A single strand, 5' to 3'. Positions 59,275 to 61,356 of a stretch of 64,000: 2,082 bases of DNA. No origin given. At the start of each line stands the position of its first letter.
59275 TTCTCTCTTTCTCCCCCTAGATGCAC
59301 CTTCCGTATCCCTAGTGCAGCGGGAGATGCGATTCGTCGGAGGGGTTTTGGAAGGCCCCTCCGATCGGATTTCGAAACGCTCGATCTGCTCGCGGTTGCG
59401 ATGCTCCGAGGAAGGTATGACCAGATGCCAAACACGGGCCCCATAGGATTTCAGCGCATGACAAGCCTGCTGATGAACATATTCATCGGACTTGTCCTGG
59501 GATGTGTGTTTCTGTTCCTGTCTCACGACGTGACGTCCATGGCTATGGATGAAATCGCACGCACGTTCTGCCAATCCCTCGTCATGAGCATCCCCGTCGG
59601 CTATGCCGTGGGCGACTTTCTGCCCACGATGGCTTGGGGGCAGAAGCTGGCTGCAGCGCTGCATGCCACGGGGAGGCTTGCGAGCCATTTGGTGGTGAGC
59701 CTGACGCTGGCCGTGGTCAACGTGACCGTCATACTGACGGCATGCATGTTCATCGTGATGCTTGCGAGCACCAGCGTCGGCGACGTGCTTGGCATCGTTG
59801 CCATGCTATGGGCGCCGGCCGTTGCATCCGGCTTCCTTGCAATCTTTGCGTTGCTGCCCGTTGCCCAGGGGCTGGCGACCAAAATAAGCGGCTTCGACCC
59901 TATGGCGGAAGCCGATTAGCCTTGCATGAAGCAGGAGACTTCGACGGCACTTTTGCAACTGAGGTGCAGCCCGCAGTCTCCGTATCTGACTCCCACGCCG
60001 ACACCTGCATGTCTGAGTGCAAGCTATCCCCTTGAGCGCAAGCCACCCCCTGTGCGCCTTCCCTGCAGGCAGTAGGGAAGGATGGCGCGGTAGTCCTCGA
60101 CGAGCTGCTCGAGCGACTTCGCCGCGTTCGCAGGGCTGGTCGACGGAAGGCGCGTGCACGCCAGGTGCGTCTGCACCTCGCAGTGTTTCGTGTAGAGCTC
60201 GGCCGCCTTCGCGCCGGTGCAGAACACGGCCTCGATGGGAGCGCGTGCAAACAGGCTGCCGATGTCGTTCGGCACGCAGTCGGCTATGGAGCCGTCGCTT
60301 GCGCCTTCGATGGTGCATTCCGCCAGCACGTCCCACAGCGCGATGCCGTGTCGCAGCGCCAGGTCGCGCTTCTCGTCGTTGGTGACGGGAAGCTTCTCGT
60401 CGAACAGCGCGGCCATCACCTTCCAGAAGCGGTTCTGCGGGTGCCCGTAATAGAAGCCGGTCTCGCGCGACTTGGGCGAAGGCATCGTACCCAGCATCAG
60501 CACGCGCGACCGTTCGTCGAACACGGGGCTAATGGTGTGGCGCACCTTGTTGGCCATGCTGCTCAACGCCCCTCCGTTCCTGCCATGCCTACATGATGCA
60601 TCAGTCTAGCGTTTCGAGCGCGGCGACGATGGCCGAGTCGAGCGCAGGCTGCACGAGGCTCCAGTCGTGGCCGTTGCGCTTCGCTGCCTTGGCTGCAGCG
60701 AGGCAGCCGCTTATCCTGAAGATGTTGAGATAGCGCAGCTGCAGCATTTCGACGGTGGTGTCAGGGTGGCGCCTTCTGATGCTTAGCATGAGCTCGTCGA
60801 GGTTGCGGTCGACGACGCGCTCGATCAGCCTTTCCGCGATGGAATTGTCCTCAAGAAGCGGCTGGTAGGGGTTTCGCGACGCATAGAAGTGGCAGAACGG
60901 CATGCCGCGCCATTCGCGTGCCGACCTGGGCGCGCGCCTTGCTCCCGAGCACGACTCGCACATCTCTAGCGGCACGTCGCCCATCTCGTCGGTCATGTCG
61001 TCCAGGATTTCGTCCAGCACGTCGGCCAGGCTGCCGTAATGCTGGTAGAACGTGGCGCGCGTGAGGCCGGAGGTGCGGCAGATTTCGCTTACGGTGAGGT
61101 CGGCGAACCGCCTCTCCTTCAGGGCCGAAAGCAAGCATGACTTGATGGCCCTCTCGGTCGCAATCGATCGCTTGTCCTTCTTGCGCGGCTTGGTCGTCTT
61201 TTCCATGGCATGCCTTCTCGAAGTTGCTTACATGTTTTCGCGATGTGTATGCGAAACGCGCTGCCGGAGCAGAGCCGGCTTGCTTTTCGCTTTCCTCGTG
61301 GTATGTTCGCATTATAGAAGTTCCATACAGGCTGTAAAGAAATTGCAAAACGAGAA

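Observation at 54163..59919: Cassette 3: paralogous Mo-oxidoreductase, 108-aa ferredoxin and MFS operon under a divergent LysR regulator, plus a trailing 4-TM protein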

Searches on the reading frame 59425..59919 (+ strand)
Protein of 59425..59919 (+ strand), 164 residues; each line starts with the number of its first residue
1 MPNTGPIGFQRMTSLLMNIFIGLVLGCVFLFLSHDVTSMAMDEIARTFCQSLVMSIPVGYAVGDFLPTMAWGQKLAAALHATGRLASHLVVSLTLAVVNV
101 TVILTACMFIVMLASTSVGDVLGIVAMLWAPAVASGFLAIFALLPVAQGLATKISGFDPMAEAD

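Call 5: search_protein_families(library=pfam, proteins=[window:59425-59919:+], max_evalue=0.01)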
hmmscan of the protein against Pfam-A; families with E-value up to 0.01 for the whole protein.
window:59425-59919:+ (164 aa): 0 families

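Call 34: search_protein_families(library=ncbifam, proteins=[window:59425-59919:+], max_evalue=0.01)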
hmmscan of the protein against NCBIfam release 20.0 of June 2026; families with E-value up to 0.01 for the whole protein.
window:59425-59919:+ (164 aa): 0 families
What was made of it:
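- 59425..59919 (+): 164-aa multi-pass membrane protein of a rare uncharacterised family, remotely DUF2798-like; conserved fifth gene of the cassette. No Pfam or NCBIfam hit (calls 5, 34).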

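Call 35: find_homologous_proteins(query=window:59425-59919:+, max_evalue=0.001)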
Query window:59425-59919:+ (164 aa): 13 proteins with E <= 0.001 among 208 candidates.
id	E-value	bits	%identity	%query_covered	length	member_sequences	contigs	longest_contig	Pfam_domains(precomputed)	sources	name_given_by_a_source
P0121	2.5e-87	309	99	93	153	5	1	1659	-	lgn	-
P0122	1.3e-74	267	76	100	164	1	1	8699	-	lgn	-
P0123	7.3e-68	245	74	97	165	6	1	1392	-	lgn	-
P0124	7.3e-67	242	70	99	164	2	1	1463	-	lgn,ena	-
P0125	1.1e-66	242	71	100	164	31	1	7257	-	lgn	-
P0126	2.1e-66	241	73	97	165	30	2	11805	-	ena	-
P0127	9.6e-65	235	69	100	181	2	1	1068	-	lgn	-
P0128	3.5e-62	227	75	87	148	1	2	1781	-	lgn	-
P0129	1.7e-61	225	72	93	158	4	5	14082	-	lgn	-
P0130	2.3e-52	195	59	97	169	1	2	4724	-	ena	-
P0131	5.4e-45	171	68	74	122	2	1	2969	-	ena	-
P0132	6.1e-41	158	54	97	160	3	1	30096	-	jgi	-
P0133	2.4e-40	156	51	99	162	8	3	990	-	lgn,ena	-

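Call 39: search_protein_families(library=pfam, alignment_id=A1, max_evalue=10)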
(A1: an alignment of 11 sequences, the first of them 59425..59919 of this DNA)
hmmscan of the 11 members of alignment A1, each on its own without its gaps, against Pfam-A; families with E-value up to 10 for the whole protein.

A. member 1, window:59425-59919:+ (164 aa): 3 families
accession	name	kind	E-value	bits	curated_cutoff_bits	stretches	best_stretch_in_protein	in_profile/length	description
PF02163.28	Peptidase_M50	-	0.1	12.3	27.2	1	16-147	87-182/221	Peptidase family M50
PF15420.11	Abhydrolase_9_N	-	0.45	10.9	27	1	18-149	20-150/208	Alpha/beta-hydrolase family N-terminus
PF19517.4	DUF6050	-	3.9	8.3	27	0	87-140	43-96/116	Family of unknown function (DUF6050)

B. families by the number of members that match (of 11 scanned): 16 families
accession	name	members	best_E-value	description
PF15420.11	Abhydrolase_9_N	9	0.015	Alpha/beta-hydrolase family N-terminus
PF11391.13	DUF2798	3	0.0076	Protein of unknown function (DUF2798)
PF14093.11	DUF4271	1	0.071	Domain of unknown function (DUF4271)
PF02163.28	Peptidase_M50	1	0.1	Peptidase family M50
PF19588.4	SxtJ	1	0.79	Saxitoxin biosynthesis operon protein SxtJ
PF11712.13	Vma12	1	0.92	Endoplasmic reticulum-based factor for assembly of V-ATPase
PF11368.13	DUF3169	1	1.9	Protein of unknown function (DUF3169)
PF01061.29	ABC2_membrane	1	1.9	ABC-2 type transporter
PF11457.13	DUF3021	1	2.2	Protein of unknown function (DUF3021)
PF12955.13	Vps3844_C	1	2.5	Vacuolar sorting protein Vps3844, C-terminal domain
PF19517.4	DUF6050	1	3.9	Family of unknown function (DUF6050)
PF20563.3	DUF6773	1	7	Family of unknown function (DUF6773)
PF10011.15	DUF2254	1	7.3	Predicted membrane protein (DUF2254)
PF18949.5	DUF5693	1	9.8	Family of unknown function (DUF5693)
PF19946.4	DUF6408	1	9.8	Family of unknown function (DUF6408)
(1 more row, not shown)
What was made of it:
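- On DUF2798 (Pfam PF11391) small membrane proteins, for the 164-aa protein: Three of 11 close homologues match weakly, best E 0.0076 (call 39).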

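Call 44: predict_structure(alignment_id=A1)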
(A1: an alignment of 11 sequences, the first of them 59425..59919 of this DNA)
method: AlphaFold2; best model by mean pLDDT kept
length: 164 residues; sequences in the alignment: 11
mean_pLDDT: 79.2   pTM: 0.69
mean pLDDT of the five models: 79.2, 75.7, 71.4, 65.0, 62.0
residues with pLDDT >= 90: 2; 70-90: 143; 50-70: 18; < 50: 1
segments of 3 or more residues with pLDDT < 50: none
pLDDT, mean of each block of 10 residues (from residue 1): 71 83 79 63 77 74 75 85 82 88 84 78 86 88 86 77 56
secondary structure, 60 per line:
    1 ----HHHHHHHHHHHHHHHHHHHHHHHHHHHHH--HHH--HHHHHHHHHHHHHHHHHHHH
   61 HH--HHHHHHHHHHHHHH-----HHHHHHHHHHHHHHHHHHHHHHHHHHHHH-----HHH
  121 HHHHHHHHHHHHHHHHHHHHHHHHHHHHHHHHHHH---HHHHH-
elements in order: H5-33 H41-62 H65-78 H84-112 H118-155 H159-163

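Call 48: fold_search(model_id=the predicted structure, library=pdb)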
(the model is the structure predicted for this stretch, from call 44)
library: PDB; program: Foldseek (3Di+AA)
matches with E <= 10: 159; with E <= 0.001: 0
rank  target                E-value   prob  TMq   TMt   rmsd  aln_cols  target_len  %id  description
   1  8y8x                  2.1e+00  0.09  0.23  0.17  17.1       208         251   16  Cryo-EM structure of GlpF with P177 deletion in POPC nanodisc (released 2025-03-19)
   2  9qc1                  2.1e+00  0.05  0.17  0.08  19.0       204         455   13  Crystal structure of the neurotensin receptor 1 in complex with the small-molecule full agonist cp28a (released 2026-02-11)
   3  8fed_K                2.5e+00  0.15  0.30  0.33   9.3       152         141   14  Structure of Mce1-LucB complex from Mycobacterium smegmatis (Map1) (released 2023-02-22)
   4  8x61_D                2.5e+00  0.14  0.31  0.31   9.3       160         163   13  Cryo-EM structure of ATP-bound FtsE(E163Q)X (released 2024-05-08)
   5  6rd4_M                2.5e+00  0.11  0.21  0.16  18.1       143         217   13  CryoEM structure of Polytomella F-ATP synthase, Full dimer, composite map (released 2019-07-03)
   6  6yvr_AAA              2.8e+00  0.07  0.19  0.10  17.1       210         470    8  Crystal structure of the neurotensin receptor 1 in complex with the peptide full agonist NTS8-13 (released 2021-02-10)
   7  6egc                  3.0e+00  0.12  0.25  0.26  12.4       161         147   12  Single-chain version of 2L4HC2_23 (PDB 5J0K) (released 2019-05-29)
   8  9r2g_A                3.0e+00  0.06  0.18  0.11  13.7       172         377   14  Cytochrome bd II oxidase qOR-2 type from Mycobacterium smegmatis (released 2026-03-04)
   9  8ge1_R                3.2e+00  0.08  0.22  0.13  13.7       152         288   15  CryoEM structure of beta-2-adrenergic receptor in complex with nucleotide-free Gs heterotrimer (#2 of 20) (released 2024-03-06)
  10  7xgf_A                3.3e+00  0.11  0.23  0.24  13.0       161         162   12  Crystal structure of BCL-xL in complex with computationally designed inhibitor protein (released 2022-07-20)
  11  8oqz_C                3.3e+00  0.10  0.25  0.19  15.2       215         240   10  Structure of human gamma-secretase PSEN1 APH-1B isoform reconstituted into lipid nanodisc in complex with Ab46 (released 2024-04-24)
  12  8gg7_R                3.5e+00  0.06  0.19  0.12  14.0       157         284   15  CryoEM structure of beta-2-adrenergic receptor in complex with GTP-bound Gs heterotrimer (transition intermediate #13  (released 2024-03-06)
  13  7sk5_A                3.7e+00  0.08  0.26  0.15  14.4       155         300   15  Cryo-EM structure of ACKR3 in complex with CXCL12 and an intracellular Fab (released 2022-07-27)
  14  7dh5_R                3.7e+00  0.07  0.24  0.17  15.9       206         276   16  Dog beta3 adrenergic receptor bound to mirabegron in complex with a miniGs heterotrimer (released 2021-08-04)
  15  7xgg_A                3.9e+00  0.08  0.21  0.21  13.6       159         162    9  Crystal structure of BCL-xL in complex with computationally designed inhibitor protein (released 2022-07-20)
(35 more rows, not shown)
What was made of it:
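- Tried and rejected: Pfam, NCBIfam and a PDB fold search gave nothing significant (calls 5, 34, 39, 48).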

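Call 49: search_protein_representatives(alignment_id=A1)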
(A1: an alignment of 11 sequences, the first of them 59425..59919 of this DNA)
Query: 11 sequences, 164 profile positions. Proteins with E-value up to 0.001 (for the whole library): 67; up to 1e-10: 28; up to 1e-30: 2. The best 67 are listed.
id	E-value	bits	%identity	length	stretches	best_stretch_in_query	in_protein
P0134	8.4e-51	188.3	-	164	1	1-162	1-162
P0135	1.6e-37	145.2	-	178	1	1-163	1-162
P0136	3.2e-29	118.2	-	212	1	1-97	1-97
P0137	5.5e-23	97.9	-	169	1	3-163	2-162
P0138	8.5e-22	94.0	-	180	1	3-161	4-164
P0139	2.6e-21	92.5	-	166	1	4-163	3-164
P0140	3.5e-20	88.8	-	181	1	4-160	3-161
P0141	2.3e-19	86.1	-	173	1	1-161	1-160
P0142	2.6e-19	86.0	-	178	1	1-161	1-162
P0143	1.3e-18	83.7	-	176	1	1-160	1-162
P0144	1.7e-18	83.3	-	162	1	1-161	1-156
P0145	6.4e-18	81.4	-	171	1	4-163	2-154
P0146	1.5e-17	80.2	-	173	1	4-161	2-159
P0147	6.4e-17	78.2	-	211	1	1-161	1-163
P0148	3.5e-16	75.8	-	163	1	4-161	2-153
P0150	1.7e-14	70.3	-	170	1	1-161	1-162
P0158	1.1e-11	61.1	-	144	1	11-152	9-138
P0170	1.4e-09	54.3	-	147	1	9-159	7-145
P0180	1.4e-07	47.8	-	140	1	9-152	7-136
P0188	5.2e-06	42.7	-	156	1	15-154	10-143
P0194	1.2e-04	38.3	-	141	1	16-155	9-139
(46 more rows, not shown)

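Call 50: search_protein_families(library=pfam, proteins=[P0137, P0139, P0141, P0145, P0150, P0158, P0170, P0180, P0188, P0194], max_evalue=0.1)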
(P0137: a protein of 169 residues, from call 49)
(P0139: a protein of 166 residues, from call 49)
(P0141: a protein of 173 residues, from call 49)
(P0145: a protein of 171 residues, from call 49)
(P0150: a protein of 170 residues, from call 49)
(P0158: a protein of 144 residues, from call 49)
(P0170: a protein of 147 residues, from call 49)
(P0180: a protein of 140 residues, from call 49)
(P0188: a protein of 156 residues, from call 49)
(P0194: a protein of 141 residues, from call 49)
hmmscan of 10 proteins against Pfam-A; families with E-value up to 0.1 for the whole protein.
P0137 (169 aa): 0 families

P0139 (166 aa): 1 family
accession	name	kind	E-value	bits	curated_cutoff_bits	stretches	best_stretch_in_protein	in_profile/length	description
PF01769.21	MgtE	-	0.055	14.2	27.6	0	88-162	39-104/125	Divalent cation transporter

P0141 (173 aa): 0 families

P0145 (171 aa): 0 families

P0150 (170 aa): 0 families

P0158 (144 aa): 1 family
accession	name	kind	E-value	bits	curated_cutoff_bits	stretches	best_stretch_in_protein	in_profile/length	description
PF25228.1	Lips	-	0.016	13.8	27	1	5-68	559-619/892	Lips protein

P0170 (147 aa): 0 families

P0180 (140 aa): 0 families

P0188 (156 aa): 0 families

P0194 (141 aa): 3 families
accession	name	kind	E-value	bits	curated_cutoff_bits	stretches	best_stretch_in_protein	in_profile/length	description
PF11391.13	DUF2798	-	2.7e-07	31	23.5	1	84-137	3-58/59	Protein of unknown function (DUF2798)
PF15420.11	Abhydrolase_9_N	-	0.00049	20.6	27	1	10-113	23-126/208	Alpha/beta-hydrolase family N-terminus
PF01027.25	Bax1-I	-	0.041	14.1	34.1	1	9-132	38-150/207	Inhibitor of apoptosis-promoting Bax1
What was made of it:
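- On DUF2798 (Pfam PF11391) small membrane proteins, for the 164-aa protein: One remote family member, P0194, scores 31 bits against a cutoff of 23.5 (call 50).
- Tried and rejected: The only lead is a remote link to DUF2798 (call 50).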

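Call 51: find_encoding_contigs(protein=P0132, flank=7000, max_places=3)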
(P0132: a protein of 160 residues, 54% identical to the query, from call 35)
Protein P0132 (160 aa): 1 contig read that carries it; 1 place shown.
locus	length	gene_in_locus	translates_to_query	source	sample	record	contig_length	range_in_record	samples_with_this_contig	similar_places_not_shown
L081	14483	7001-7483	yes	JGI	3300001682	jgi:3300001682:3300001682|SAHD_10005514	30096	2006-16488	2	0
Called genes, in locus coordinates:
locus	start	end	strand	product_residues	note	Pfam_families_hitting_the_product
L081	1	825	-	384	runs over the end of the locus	PF00465:Fe-ADH, PF13685:Fe-ADH_2, PF25137:ADH_Fe_C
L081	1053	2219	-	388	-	PF01041:DegT_DnrJ_EryC1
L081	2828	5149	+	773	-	PF04879:Molybdop_Fe4S4, PF00384:Molybdopterin, PF01568:Molydop_binding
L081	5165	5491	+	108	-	PF13247:Fer4_11 (weak)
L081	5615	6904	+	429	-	PF07690:MFS_1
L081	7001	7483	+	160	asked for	-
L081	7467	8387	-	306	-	PF00126:HTH_1, PF03466:LysR_substrate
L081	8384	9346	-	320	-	PF00126:HTH_1, PF03466:LysR_substrate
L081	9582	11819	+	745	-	PF04879:Molybdop_Fe4S4, PF00384:Molybdopterin, PF01568:Molydop_binding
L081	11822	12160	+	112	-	PF12797:Fer4_2 (weak)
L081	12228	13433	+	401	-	PF07690:MFS_1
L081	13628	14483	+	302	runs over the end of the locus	PF00126:HTH_1, PF03466:LysR_substrate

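Call 52: find_encoding_contigs(protein=P0129, flank=7000, max_places=3)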
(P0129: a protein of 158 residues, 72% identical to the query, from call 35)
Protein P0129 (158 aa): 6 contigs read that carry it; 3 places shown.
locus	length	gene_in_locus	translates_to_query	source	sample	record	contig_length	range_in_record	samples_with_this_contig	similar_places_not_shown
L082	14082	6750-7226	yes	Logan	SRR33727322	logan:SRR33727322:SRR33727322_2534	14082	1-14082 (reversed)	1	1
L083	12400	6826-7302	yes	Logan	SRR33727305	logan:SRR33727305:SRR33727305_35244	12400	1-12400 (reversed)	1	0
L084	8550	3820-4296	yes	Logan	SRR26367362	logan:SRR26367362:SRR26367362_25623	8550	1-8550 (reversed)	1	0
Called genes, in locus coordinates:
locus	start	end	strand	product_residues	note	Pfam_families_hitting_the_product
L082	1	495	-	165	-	?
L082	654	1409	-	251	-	PF03167:UDG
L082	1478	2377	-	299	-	PF00126:HTH_1, PF03466:LysR_substrate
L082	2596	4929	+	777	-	PF04879:Molybdop_Fe4S4, PF00384:Molybdopterin, PF01568:Molydop_binding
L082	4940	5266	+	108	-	PF13247:Fer4_11 (weak)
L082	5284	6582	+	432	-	PF07690:MFS_1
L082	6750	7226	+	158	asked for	-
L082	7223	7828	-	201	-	-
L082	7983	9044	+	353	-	PF03235:GmrSD_N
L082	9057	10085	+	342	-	PF03235:GmrSD_N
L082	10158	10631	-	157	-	PF02590:SPOUT_MTase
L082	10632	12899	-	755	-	PF08245:Mur_ligase_M (weak), PF08353:MurT_C, PF07685:GATase_3, PF00117:GATase (weak)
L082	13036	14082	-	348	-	?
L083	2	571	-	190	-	?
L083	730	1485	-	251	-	PF03167:UDG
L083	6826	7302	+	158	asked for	-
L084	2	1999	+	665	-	?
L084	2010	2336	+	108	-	PF13247:Fer4_11 (weak)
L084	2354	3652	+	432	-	PF07690:MFS_1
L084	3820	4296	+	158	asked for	-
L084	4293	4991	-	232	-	-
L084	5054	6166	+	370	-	PF03235:GmrSD_N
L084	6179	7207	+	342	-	PF03235:GmrSD_N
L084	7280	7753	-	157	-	PF02590:SPOUT_MTase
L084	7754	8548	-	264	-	?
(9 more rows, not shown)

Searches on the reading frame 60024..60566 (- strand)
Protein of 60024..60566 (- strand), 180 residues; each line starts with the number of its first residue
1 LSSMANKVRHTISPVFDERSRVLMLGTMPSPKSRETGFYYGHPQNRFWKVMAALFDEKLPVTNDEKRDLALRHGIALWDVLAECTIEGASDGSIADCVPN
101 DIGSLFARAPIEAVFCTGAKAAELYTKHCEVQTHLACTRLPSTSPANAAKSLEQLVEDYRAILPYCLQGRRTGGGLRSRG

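Call 34: search_protein_families(library=ncbifam, proteins=[window:60024-60566:-], max_evalue=0.01)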
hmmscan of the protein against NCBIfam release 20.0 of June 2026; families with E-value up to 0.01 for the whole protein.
window:60024-60566:- (180 aa): 3 families
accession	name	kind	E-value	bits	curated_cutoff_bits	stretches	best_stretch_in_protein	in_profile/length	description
TIGR04274.1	hypoxanDNAglyco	equivalog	4.8e-35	120.9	80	1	12-156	2-147/150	DNA-deoxyinosine glycosylase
NF007570.0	PRK10201.1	equivalog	1e-07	31.8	144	1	15-76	5-67/168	G/U mismatch-specific DNA glycosylase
TIGR00584.1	mug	subfamily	0.0028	17.3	402.6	1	14-86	125-197/328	mismatch-specific thymine-DNA glycosylate (mug)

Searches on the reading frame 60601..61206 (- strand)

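Call 34: search_protein_families(library=ncbifam, proteins=[window:60601-61206:-], max_evalue=0.01)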
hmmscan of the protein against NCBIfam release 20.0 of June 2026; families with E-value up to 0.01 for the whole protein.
window:60601-61206:- (201 aa): 6 families
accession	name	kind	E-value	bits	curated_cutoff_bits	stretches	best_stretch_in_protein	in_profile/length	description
TIGR03968.1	mycofact_TetR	equivalog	5.5e-05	22.8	224.9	1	12-75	5-68/190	mycofactocin system transcriptional regulator MftR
NF007949.0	PRK10668.1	equivalog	0.00012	21.6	271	1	8-81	3-76/216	multidrug efflux transporter transcriptional repressor AcrR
TIGR02366.1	DHAK_reg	equivalog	0.00015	21.8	129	1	14-74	1-61/176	dihydroxyacetone kinase transcriptional activator DhaS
NF008402.0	PRK11202.1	equivalog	0.0004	20.1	151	1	17-76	12-68/211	HTH-type transcriptional repressor FabR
NF041196.1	ScbR_bind_reg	equivalog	0.00067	19.9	150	1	12-75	2-65/191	ScbR family autoregulator-binding transcription factor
NF050111.1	TransRegSACE7040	equivalog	0.0092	15.9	250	0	30-90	15-75/186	SACE_7040 family transcriptional regulator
